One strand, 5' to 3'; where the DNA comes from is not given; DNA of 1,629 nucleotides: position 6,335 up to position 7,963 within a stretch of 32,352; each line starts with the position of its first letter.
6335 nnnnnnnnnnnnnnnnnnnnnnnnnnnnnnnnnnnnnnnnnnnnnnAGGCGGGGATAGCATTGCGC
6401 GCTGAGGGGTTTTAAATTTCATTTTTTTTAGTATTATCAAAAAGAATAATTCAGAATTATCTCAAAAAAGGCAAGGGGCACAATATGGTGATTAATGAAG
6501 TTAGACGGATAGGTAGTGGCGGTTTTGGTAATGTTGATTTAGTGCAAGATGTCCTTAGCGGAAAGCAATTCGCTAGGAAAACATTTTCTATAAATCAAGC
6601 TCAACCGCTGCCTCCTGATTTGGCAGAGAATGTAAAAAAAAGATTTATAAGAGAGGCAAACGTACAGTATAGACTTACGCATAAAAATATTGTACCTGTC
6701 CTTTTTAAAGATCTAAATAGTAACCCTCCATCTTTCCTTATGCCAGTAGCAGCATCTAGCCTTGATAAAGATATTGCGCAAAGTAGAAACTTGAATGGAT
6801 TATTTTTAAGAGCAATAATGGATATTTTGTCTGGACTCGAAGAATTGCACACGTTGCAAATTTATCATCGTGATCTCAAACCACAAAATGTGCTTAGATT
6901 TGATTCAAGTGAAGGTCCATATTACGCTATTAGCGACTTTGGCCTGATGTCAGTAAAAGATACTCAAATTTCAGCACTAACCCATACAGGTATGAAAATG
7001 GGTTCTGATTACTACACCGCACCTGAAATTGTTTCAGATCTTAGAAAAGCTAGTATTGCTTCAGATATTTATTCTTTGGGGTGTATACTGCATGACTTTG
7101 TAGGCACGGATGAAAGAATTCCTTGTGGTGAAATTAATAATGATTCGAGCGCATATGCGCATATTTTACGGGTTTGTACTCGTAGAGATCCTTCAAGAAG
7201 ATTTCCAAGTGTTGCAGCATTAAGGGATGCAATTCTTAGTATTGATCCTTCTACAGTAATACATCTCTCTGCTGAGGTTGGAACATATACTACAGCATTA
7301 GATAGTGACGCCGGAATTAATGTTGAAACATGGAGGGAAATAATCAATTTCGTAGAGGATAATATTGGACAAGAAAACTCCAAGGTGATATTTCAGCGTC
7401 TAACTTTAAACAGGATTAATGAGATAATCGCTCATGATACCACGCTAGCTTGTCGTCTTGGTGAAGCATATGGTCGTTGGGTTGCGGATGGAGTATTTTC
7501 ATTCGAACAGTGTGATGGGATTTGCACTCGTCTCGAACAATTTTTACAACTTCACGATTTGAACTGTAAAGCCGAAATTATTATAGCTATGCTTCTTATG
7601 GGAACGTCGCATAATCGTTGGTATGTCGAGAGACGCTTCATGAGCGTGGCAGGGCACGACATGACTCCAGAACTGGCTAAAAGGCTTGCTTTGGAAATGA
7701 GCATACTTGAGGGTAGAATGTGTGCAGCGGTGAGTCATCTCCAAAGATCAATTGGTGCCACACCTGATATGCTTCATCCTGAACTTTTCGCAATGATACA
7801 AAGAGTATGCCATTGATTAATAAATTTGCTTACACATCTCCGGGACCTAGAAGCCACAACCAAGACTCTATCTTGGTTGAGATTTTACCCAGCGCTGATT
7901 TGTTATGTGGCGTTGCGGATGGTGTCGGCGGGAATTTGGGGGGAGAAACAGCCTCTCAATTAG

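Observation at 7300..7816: Kinase C-terminal ~170 aa domain with no recognisable motif: possible phage-sensing or targeting domain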

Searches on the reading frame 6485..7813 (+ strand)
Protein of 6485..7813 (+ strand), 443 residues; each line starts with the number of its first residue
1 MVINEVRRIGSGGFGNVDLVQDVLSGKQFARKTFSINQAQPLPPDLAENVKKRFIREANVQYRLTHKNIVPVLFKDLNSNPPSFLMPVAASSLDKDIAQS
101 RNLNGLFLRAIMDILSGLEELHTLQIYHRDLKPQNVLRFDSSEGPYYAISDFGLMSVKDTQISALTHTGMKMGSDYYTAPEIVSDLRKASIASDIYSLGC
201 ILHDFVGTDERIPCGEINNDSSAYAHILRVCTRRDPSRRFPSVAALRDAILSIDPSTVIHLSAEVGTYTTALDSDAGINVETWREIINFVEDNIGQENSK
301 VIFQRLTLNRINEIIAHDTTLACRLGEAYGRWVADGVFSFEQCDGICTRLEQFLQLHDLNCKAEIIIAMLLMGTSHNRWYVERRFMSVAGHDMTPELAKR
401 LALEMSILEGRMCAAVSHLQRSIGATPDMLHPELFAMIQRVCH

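Call 5: search_protein_families(library=pfam, proteins=[window:6485-7813:+], max_evalue=0.1)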
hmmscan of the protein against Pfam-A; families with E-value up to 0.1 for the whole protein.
window:6485-7813:+ (443 aa): 2 families
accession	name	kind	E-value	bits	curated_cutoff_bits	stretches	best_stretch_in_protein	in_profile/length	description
PF00069.31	Pkinase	-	1e-28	100.9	31.7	1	5-222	3-205/263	Protein kinase domain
PF07714.23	PK_Tyr_Ser-Thr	-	2.7e-16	60.1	23.1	1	6-218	4-209/258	Protein tyrosine and serine/threonine kinase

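Call 6: search_protein_families(library=padloc, proteins=[window:6485-7813:+], max_evalue=0.1)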
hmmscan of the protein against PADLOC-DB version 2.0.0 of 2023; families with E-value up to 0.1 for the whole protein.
window:6485-7813:+ (443 aa): 35 families (the best 25 are shown)
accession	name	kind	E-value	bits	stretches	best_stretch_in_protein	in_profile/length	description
PDLC04138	mad6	-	4.2e-33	113.1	1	6-221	56-264/659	mads_6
PDLC04042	PD-T4-6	-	6.7e-32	109.3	1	8-208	16-208/292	-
PDLC04047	PD-T4-6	-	3.7e-31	106.4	1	6-205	15-205/327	-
PDLC04053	PD-T4-6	-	3.1e-29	100.4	1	7-231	15-228/311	-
PDLC04054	PD-T4-6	-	6.3e-26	89.6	1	6-233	15-232/347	-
PDLC04057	PD-T4-6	-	4.6e-24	83.2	1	7-206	14-204/443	-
PDLC04060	PD-T4-6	-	2.5e-23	80.7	1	7-207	14-204/486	-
PDLC03920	MkoA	-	3.1e-23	80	1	16-302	22-339/1112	-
PDLC04061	PD-T4-6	-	7.5e-23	79.8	1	7-205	22-216/510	-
PDLC02375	Stk2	-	1.1e-22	78.5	1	47-246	160-347/500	-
PDLC04048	PD-T4-6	-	1.2e-22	78.8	1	6-206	15-206/354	-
PDLC04043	PD-T4-6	-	1.7e-22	78.1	1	8-210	22-215/452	-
PDLC04041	PD-T4-6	-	1.1e-19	69.1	1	6-251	33-268/443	-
PDLC04039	PD-T4-6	-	1.7e-18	64.9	1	7-204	20-207/458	-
PDLC04044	PD-T4-6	-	4e-18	63.7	1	6-200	37-227/372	-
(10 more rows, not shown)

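Call 11: find_homologous_proteins(query=window:6485-7813:+, max_evalue=0.001)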
Query window:6485-7813:+ (443 aa): 833 proteins with E <= 0.001 among 6868 candidates; the best 120 are listed.
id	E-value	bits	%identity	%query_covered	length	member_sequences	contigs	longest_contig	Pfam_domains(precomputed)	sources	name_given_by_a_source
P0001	9.8e-297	1001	100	100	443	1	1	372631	PF07714.24,PF00069.32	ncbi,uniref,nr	ncbi:serine/threonine protein kinase [Escherichia coli]|uniref:serine/threonine protein kinase n=1 T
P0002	2.5e-296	1000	100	100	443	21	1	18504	PF07714.24,PF00069.32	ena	-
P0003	1.1e-287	972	97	100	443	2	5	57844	PF07714.24,PF00069.32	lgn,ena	-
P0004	1.7e-267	905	89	100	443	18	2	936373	PF07714.24,PF00069.32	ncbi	ncbi:serine/threonine protein kinase [Klebsiella pneumoniae]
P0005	1.2e-213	728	73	100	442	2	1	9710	PF07714.24,PF00069.32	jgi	jgi:serine/threonine protein kinase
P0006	8.5e-213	725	72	100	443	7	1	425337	PF07714.24,PF00069.32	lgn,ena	-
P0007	7.1e-195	666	67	98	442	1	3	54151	PF07714.24,PF00069.32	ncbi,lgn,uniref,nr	ncbi:protein kinase domain-containing protein [Morganella morganii]|uniref:protein kinase domain-con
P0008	2.7e-193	661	67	100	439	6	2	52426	PF07714.24,PF00069.32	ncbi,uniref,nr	ncbi:hypothetical protein ARC310_07840 [Pantoea ananatis]|uniref:serine/threonine-protein kinase n=1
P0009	3.4e-193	660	68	98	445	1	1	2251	PF07714.24,PF00069.32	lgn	-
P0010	9.0e-188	642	66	100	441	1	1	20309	PF07714.24,PF00069.32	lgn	-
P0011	2.5e-186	638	65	100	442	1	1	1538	PF07714.24,PF00069.32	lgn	-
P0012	1.6e-185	635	64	99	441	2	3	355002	PF07714.24,PF00069.32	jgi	jgi:serine/threonine protein kinase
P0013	3.4e-183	627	77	81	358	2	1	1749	PF07714.24,PF00069.32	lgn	-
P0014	5.4e-179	614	63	98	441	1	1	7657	PF07714.24,PF00069.32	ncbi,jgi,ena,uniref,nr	ncbi:protein kinase [Pantoea agglomerans]|uniref:Protein kinase n=1 Tax=Enterobacter agglomerans Tax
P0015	1.3e-164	566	58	99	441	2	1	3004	PF07714.24,PF00069.32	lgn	-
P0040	1.8e-147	510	54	99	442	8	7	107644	PF07714.24,PF00069.32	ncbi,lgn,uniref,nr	ncbi:TPA: serine/threonine-protein kinase [Vibrio cholerae]|uniref:serine/threonine-protein kinase n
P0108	1.5e-130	454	51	97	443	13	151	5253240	PF07714.24,PF00069.32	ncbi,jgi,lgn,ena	-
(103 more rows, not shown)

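Call 42: predict_structure(alignment_id=A1)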
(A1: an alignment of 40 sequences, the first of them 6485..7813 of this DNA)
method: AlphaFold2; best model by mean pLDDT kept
length: 443 residues; sequences in the alignment: 40
mean_pLDDT: 89.3   pTM: 0.59
mean pLDDT of the five models: 89.3, 87.1, 86.7, 86.0, 85.3
residues with pLDDT >= 90: 299; 70-90: 111; 50-70: 26; < 50: 7
segments of 3 or more residues with pLDDT < 50: 156-158
pLDDT, mean of each block of 10 residues (from residue 1): 93 92 96 89 83 89 93 95 97 93 87 95 86 94 93 59 52 70 79 94 87 74 90 93 94 73 81 93 97 88 94 97 98 85 93 97 98 93 97 97 94 95 94 96 87
secondary structure, 60 per line:
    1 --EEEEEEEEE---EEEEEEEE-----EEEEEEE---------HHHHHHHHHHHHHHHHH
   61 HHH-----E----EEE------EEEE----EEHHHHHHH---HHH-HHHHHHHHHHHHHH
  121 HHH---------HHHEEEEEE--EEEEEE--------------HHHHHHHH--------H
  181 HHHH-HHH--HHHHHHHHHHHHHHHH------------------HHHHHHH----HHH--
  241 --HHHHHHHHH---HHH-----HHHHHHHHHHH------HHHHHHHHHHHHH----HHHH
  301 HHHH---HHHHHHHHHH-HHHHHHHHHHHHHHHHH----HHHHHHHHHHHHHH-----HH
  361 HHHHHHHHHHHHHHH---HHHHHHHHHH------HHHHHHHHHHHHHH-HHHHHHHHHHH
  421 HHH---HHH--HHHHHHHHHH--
elements in order: E3-11 E15-22 E28-34 H44-63 E74-76 E83-86 H93-99 H107-123 E136-141 E144-149 H164-171 H180-184 H191-206 H225-231 H243-251 H263-273 H280-292 H297-304 H308-317 H319-335 H340-353 H359-375 H379-388 H395-408 H410-423 H432-441

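Call 55: search_protein_families(library=ncbifam, proteins=[window:6485-7813:+], max_evalue=0.01)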
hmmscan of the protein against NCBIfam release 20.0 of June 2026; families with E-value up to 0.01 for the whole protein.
window:6485-7813:+ (443 aa): 10 families
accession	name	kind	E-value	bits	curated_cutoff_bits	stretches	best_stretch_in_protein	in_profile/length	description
NF033483.0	PknB_PASTA_kin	equivalog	5.5e-25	88.4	450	1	7-206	13-202/563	Stk1 family PASTA domain-containing Ser/Thr kinase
NF047741.1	antiphage_MADS6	equivalog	1.6e-22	79.8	460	1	107-206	301-397/612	methylation-associated defense system protein kinase MAD6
NF009651.0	PRK13184.1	equivalog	2.6e-15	55.5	839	1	6-205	7-224/932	serine/threonine-protein kinase PknD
TIGR03903.1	TOMM_kin_cyc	equivalog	1.7e-13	49.4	705.75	1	48-202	19-179/1267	TOMM system kinase/cyclase fusion protein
NF052427.1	StpK7MSMEG_1200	equivalog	3.3e-12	45.7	900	1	7-249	13-242/601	serine/threonine protein kinase StpK7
NF053615.1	SerThrKinAfsKStmc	equivalog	2.8e-11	42.8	1300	1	7-202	19-203/809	protein serine/threonine kinase AfsK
NF033442.0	BREX_PglW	equivalog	7.8e-09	33.8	990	1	48-167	549-672/1391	BREX system serine/threonine kinase PglW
NF043056.1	T4SS_LegK1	equivalog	1.5e-08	33.8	550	1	125-205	209-283/516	Dot/Icm T4SS effector kinase LegK1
NF038150.1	lanthi_synth_IV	equivalog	3.3e-08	32.3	650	1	49-216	234-401/851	class IV lanthionine synthetase LanL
TIGR03724.2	arch_bud32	equivalog_domain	0.00062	19.3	125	1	51-159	37-135/193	KEOPS complex kinase/ATPase Bud32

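Call 56: search_protein_families(library=phrogs, proteins=[window:6485-7813:+], max_evalue=0.01)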
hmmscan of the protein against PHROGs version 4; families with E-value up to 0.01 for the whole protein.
window:6485-7813:+ (443 aa): 3 families
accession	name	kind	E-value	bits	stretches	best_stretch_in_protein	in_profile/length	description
phrog_2361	-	other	2e-50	173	1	3-264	15-281/415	serine-threonine kinase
phrog_4972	-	unknown function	9.2e-11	42.2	1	8-209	132-317/501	-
phrog_14300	-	unknown function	0.00028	21.5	1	8-181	132-290/290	-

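Call 59: find_encoding_contigs(protein=P0004, flank=6000, max_places=3)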
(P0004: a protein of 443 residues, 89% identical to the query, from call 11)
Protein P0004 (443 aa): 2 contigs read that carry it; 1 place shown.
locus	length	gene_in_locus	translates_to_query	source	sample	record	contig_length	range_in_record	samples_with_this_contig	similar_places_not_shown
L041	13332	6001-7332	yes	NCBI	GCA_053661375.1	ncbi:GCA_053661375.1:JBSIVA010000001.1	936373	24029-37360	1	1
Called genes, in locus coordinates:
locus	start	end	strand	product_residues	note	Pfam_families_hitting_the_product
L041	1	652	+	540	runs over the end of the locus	PF00561:Abhydrolase_1, PF12146:Hydrolase_4, PF12697:Abhydrolase_6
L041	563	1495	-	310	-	PF07670:Gate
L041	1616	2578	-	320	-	PF08240:ADH_N, PF00107:ADH_zinc_N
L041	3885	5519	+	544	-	PF00999:Na_H_Exchanger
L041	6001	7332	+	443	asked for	PF00069:Pkinase, PF07714:PK_Tyr_Ser-Thr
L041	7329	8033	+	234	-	PF13672:PP2C_2, PF00481:PP2C (weak)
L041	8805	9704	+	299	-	PF08878:HamA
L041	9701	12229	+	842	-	PF04851:ResIII, PF00270:DEAD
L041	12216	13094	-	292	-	-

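Call 79: find_encoding_contigs(protein=P0108, flank=8000, max_places=4)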
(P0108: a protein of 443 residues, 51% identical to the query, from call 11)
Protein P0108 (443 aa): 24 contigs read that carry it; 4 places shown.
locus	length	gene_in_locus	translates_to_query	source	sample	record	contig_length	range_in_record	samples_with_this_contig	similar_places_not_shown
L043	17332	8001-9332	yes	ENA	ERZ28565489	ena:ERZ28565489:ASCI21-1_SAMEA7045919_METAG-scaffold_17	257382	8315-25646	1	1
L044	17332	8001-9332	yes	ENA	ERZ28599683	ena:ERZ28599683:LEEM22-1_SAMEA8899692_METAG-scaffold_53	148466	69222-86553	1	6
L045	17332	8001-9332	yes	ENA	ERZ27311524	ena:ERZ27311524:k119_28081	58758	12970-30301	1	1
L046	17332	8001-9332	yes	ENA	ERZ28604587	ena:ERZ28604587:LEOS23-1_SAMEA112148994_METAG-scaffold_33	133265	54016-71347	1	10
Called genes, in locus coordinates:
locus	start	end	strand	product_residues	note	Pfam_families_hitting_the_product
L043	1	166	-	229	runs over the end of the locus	PF00702:Hydrolase, PF13419:HAD_2, PF13242:Hydrolase_like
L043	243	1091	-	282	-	PF25762:HAUS1 (faint), PF08614:ATG16 (weak)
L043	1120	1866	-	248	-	PF00590:TP_methylase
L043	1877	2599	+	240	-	PF00265:TK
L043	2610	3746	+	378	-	PF01594:AI-2E_transport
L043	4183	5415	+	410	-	PF17293:Arm-DNA-bind_5, PF13102:Phage_int_SAM_5, PF00589:Phage_integrase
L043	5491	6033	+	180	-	PF10543:ORF6N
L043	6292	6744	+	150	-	PF04002:RadC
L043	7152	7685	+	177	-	PF07275:ArdA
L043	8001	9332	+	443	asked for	PF00069:Pkinase, PF07714:PK_Tyr_Ser-Thr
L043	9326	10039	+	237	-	PF00481:PP2C, PF13672:PP2C_2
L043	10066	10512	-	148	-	PF12988:TraQ_transposon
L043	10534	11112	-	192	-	PF10626:TraO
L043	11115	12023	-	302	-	PF13595:DUF4138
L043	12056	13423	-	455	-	PF12508:Transposon_TraM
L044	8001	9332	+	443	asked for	PF00069:Pkinase, PF07714:PK_Tyr_Ser-Thr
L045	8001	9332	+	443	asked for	PF00069:Pkinase, PF07714:PK_Tyr_Ser-Thr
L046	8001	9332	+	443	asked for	PF00069:Pkinase, PF07714:PK_Tyr_Ser-Thr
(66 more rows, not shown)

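Call 80: find_encoding_contigs(protein=P0040, flank=8000, max_places=3)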
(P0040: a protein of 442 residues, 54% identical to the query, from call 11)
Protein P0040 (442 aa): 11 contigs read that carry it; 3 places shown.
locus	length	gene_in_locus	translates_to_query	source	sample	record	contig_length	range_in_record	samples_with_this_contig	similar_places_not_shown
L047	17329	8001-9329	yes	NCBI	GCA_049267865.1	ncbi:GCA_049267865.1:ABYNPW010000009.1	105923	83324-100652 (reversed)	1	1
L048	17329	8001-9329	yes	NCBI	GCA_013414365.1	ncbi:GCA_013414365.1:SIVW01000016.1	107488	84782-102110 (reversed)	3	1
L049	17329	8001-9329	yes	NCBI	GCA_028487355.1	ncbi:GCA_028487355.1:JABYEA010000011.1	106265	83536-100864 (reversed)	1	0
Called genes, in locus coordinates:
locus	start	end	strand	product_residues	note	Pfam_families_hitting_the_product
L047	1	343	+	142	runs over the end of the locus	-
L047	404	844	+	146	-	PF10980:DUF2787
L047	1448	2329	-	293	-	PF25583:WCX (weak)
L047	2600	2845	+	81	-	-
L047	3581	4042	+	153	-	-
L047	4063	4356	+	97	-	-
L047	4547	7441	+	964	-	PF03175:DNA_pol_B_2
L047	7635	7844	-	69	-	-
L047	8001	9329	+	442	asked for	PF00069:Pkinase, PF07714:PK_Tyr_Ser-Thr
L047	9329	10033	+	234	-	PF00481:PP2C, PF13672:PP2C_2, PF07228:SpoIIE (faint)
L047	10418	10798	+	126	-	PF02537:CRCB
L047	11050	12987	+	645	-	PF13667:ThiC-associated, PF01964:ThiC_Rad_SAM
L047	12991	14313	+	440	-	PF02581:TMP-TENI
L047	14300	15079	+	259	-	PF00899:ThiF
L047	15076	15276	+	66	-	PF02597:ThiS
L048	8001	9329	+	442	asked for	PF00069:Pkinase, PF07714:PK_Tyr_Ser-Thr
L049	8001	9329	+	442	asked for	PF00069:Pkinase, PF07714:PK_Tyr_Ser-Thr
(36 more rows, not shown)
